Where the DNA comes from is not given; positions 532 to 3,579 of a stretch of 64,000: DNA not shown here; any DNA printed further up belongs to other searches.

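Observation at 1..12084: FNR-associated island combining Hdr-like flavoproteins with a complete set of sulfur-carrier proteins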

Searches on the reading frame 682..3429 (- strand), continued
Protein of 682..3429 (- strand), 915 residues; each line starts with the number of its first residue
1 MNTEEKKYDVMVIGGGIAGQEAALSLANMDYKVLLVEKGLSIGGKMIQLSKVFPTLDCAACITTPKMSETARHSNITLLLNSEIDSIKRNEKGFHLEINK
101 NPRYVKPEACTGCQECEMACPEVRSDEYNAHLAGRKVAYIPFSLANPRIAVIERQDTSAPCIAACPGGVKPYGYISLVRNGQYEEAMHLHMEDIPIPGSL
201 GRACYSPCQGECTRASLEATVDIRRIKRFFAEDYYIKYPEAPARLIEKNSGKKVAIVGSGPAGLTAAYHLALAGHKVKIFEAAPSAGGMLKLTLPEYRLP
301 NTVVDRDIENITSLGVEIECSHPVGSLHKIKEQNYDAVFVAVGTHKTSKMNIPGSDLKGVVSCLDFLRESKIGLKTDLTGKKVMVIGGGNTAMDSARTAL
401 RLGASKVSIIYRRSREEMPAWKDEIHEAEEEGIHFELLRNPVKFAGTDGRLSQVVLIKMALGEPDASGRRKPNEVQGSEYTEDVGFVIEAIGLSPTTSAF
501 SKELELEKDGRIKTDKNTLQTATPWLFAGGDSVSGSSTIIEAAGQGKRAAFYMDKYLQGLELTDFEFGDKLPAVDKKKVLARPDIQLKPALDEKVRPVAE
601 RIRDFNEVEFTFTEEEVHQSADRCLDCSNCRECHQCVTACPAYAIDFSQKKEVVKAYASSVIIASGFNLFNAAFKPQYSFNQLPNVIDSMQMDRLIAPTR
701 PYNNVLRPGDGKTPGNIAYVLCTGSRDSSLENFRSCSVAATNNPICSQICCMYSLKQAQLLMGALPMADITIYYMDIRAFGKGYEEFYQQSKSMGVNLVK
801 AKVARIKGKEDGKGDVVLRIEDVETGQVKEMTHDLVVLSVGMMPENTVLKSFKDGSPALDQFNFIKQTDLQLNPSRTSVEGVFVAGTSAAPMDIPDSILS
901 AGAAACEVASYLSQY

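Call 39: search_protein_families(library=ncbifam, proteins=[L001:14926-16041:+, L001:12933-14924:+, L083:17109-17528:+, L083:16498-16923:+], max_evalue=0.001)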
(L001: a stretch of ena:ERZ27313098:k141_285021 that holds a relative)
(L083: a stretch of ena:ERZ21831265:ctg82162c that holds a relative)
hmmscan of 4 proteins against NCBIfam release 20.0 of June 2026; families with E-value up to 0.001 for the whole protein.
L001:14926-16041:+ (371 aa): 11 families
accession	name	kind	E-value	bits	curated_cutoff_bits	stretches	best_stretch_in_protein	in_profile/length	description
NF038018.1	qmoC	equivalog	2.9e-56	191.5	300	1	6-365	3-360/360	quinone-interacting membrane-bound oxidoreductase complex subunit QmoC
NF011607.0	PRK15033.1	subfamily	2.3e-16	59.7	524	1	18-366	30-374/389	tricarballylate utilization 4Fe-4S protein TcuB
TIGR03290.1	CoB_CoM_SS_C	equivalog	8.1e-15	55.1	160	1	21-97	2-78/144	CoB--CoM heterodisulfide reductase subunit C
NF041779.1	hetero_SS_HdrC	equivalog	1.4e-08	34.5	350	1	20-97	30-106/198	ferredoxin:CoB-CoM heterodisulfide reductase subunit HdrC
NF041890.1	hdrC_Methbact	equivalog_domain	2.8e-08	33.6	270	1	9-97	17-104/192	ferredoxin:CoB-CoM heterodisulfide reductase subunit HdrC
TIGR02484.1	CitB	equivalog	1.1e-05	24.7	246.6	1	65-364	48-353/372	tricarballylate utilization 4Fe-4S protein TcuB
TIGR02512.1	FeFe_hydrog_A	subfamily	6.4e-05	22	405.95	1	19-81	5-66/375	[FeFe] hydrogenase, group A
NF058577.1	FdxA_fam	equivalog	8.2e-05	22.7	65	0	63-81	34-52/52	4Fe-4S ferredoxin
NF040763.1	FeFe_hydrog_A6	exception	0.00011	20.7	765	1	17-81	141-204/571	NADH-dependent [FeFe] hydrogenase, group A6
NF042909.1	FMH_DH_FwdF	exception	0.00022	20.4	375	1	19-81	255-310/336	tungsten-dependent formylmethanofuran dehydrogenase subunit FwdF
TIGR00384.1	dhsB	subfamily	0.00033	20.2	88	0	61-88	192-219/222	succinate dehydrogenase and fumarate reductase iron-sulfur protein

L001:12933-14924:+ (663 aa): 96 families (the best 25 are shown)
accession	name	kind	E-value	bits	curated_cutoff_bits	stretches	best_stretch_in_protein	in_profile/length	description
NF040770.1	hetero_SS_HdrA2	exception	9.1e-151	503.5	1100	2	246-577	312-643/777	CoB-CoM heterodisulfide reductase HdrA2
NF041778.1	hetero_SS_HdrA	equivalog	8.8e-111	371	1400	2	247-580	323-656/771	ferredoxin:CoB-CoM heterodisulfide reductase subunit HdrA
NF041891.1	hdrA_Methbact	equivalog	8.7e-109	364.8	1300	2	246-576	309-637/762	ferredoxin:CoB-CoM heterodisulfide reductase subunit HdrA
NF009410.0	PRK12771.1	subfamily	1.5e-15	56.8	516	2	140-187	131-178/566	NAD(P)-binding protein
TIGR03997.1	mycofact_OYE_2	equivalog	3.5e-10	38.9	793.15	1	142-227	374-459/645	mycofactocin system FadH/OYE family oxidoreductase 2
TIGR01944.1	rnfB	subfamily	7.7e-10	38.6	68.7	1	474-566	82-169/190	RnfABCDGE type electron transport complex subunit B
NF010590.0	PRK13984.1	equivalog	9.1e-10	37.3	946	1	140-192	281-333/611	putative oxidoreductase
NF005064.0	PRK06481.1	equivalog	5.6e-09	35.2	542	1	142-186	56-100/506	flavocytochrome c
NF009409.0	PRK12770.1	subfamily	8e-09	35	343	1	145-187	16-58/360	putative glutamate synthase subunit beta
TIGR00275.1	TIGR00275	subfamily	9.1e-09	34.6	183.8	1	150-184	1-35/401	aminoacetone oxidase family FAD-binding enzyme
TIGR02179.1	PorD_KorD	subfamily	1.3e-08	34.8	60.05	1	504-560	22-75/78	2-oxoacid:acceptor oxidoreductase, delta subunit, pyruvate/2-ketoisovalerate family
NF042909.1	FMH_DH_FwdF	exception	2e-08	33.7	375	1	502-567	94-165/336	tungsten-dependent formylmethanofuran dehydrogenase subunit FwdF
NF041087.1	bile_acid_BaiCD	equivalog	3.2e-08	32.2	825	1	143-243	376-484/642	bile acid Fe-S flavoenzyme BaiCD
TIGR01292.1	TRX_reduct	equivalog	3.6e-08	32.6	343.45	1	149-262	2-111/300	thioredoxin-disulfide reductase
TIGR03315.1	Se_ygfK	equivalog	3.8e-08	31.2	835.3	1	140-187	529-577/1012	putative selenate reductase subunit YgfK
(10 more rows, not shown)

L083:17109-17528:+ (139 aa): 1 family
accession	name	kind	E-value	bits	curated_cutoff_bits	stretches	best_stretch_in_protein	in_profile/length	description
NF040494.1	nitrored_ArsF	subfamily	8.9e-28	96.8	60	1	32-136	1-105/106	nitrophenyl compound nitroreductase subunit ArsF family protein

L083:16498-16923:+ (141 aa): 15 families
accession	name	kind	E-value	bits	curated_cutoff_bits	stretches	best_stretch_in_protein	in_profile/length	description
TIGR01068.1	thioredoxin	equivalog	5e-35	119.7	96.8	1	42-137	2-99/101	thioredoxin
NF006898.0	PRK09381.1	equivalog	4.9e-28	97.7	138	1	35-124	2-93/109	thioredoxin TrxA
NF008229.0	PRK10996.1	equivalog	2e-24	85.9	125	1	38-127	37-127/141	thioredoxin TrxC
NF047697.1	ThioredTrxAClost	equivalog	3.3e-16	59.4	140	1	39-124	2-89/105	thioredoxin TrxA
TIGR01126.1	pdi_dom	equivalog_domain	4.1e-16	59.2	107.2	1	43-118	3-83/105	protein disulfide-isomerase domain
TIGR01130.1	ER_PDI_fam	subfamily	3.4e-14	53.3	344.25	1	37-119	2-88/476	protein disulfide-isomerase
NF041202.1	StoA_CxxC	exception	1e-08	35.2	210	1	5-96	5-96/163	endospore biogenesis thiol-disulfide oxidoreductase StoA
NF002854.0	PRK03147.1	subfamily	1.8e-08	34.5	170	1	6-102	16-113/176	thiol-disulfide oxidoreductase ResA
TIGR00385.1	dsbE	subfamily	5.1e-08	32.7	123.15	1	49-102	60-110/173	DsbE family thiol:disulfide interchange protein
NF047696.1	ThlDiSintTplARhiz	equivalog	9.1e-08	32.1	230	1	53-97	98-143/219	thiol:disulfide interchange protein TlpA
TIGR00411.1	redox_disulf_1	equivalog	1.1e-07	31.8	92.75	1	61-128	8-71/82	MJ0307 family thioredoxin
NF045694.1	seleno_TsoB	exception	8.4e-06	24.1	805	1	8-122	438-553/572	rhodanese/DsbD fusion-like selenoprotein TsoB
TIGR02187.2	PDO_seleno_TRX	equivalog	1.2e-05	24.8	185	1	50-121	15-86/209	protein disulfide oxidoreductase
NF001419.0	PRK00293.1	subfamily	0.00014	20.6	330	1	38-125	463-559/574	protein-disulfide reductase DsbD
TIGR00424.1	APS_reduc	equivalog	0.00072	18.3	553.2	1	55-115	375-438/464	5'-adenylylsulfate reductase, thioredoxin-independent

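Call 57: find_related_loci(query=A3, collection=metagenome_contigs, flank=10000)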
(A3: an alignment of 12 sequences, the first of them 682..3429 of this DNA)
Query A3 (915 aa) in metagenome_contigs; peptide patterns used: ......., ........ (x = any residue, [..] = any of these).
599 stretches matched a pattern (row limit reached: there are more); 484 encode a relative of the query (tblastn E <= 1e-3); the best 80 are kept; 80 distinct loci.
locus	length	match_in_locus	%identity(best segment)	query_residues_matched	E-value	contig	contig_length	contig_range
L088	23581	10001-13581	97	1-914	0e+0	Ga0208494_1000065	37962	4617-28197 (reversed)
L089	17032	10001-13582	95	1-914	0e+0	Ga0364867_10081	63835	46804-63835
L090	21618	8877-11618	86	1-914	0e+0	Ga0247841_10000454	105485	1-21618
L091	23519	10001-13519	84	1-914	0e+0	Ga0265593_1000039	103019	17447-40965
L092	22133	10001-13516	80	1-913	0e+0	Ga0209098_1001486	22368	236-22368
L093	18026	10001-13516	80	1-913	0e+0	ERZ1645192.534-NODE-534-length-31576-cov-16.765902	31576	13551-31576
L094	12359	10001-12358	97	1-786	0e+0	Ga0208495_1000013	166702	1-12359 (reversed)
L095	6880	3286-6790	77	1-913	0e+0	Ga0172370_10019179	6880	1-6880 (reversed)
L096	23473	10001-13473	78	1-915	0e+0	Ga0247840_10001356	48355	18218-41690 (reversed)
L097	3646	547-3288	74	1-914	0e+0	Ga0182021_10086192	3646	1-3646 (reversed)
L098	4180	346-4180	75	1-915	0e+0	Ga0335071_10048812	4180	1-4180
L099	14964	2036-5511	75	3-914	0e+0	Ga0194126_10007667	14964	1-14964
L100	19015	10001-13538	74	1-913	0e+0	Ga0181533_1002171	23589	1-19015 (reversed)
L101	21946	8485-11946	74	1-913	0e+0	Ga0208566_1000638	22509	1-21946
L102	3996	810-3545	74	1-913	0e+0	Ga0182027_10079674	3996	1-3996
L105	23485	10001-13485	72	1-913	0e+0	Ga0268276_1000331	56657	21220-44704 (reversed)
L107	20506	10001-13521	70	1-913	0e+0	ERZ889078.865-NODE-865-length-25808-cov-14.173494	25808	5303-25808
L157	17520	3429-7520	67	7-914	0e+0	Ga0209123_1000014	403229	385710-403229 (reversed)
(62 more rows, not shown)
